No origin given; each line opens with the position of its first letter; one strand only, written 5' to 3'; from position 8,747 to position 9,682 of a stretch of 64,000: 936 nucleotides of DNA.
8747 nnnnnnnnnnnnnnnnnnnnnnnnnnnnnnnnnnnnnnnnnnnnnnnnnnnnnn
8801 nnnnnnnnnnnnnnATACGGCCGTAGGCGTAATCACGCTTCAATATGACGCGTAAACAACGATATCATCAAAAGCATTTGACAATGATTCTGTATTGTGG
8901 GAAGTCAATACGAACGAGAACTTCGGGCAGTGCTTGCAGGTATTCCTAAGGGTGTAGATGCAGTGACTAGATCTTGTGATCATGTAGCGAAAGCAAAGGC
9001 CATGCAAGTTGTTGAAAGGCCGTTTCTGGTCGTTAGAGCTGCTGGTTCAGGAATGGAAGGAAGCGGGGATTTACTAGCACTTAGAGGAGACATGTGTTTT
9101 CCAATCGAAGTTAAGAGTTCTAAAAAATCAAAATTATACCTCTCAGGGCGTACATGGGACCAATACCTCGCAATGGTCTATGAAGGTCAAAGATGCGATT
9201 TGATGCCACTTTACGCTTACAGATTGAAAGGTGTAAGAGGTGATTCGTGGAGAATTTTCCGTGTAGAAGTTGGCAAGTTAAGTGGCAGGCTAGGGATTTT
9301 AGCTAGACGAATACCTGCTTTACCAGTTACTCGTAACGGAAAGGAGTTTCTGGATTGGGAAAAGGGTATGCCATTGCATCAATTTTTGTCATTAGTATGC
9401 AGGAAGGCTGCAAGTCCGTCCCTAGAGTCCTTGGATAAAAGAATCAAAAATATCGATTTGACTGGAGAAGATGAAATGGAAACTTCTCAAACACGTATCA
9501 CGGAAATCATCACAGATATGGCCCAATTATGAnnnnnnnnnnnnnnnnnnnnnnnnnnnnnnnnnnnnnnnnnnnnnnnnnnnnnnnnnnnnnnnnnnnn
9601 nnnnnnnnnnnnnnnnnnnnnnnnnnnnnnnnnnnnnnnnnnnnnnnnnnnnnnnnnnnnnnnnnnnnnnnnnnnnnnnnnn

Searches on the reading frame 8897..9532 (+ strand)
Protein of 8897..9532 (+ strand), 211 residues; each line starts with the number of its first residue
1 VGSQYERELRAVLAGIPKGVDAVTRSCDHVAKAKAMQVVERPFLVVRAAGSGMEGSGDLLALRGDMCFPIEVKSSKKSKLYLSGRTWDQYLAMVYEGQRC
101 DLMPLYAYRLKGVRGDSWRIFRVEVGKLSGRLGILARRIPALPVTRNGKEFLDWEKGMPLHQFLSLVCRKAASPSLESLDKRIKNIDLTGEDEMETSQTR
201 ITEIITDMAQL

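Call 8: search_protein_families(library=pfam, proteins=[window:8897-9532:+], max_evalue=0.01)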
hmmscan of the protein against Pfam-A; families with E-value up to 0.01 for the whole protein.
window:8897-9532:+ (211 aa): 1 family
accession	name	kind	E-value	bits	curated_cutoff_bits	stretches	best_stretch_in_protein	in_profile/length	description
PF01870.24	Hjc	-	4e-11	43.2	21.1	1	5-124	2-92/93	Archaeal holliday junction resolvase (hjc)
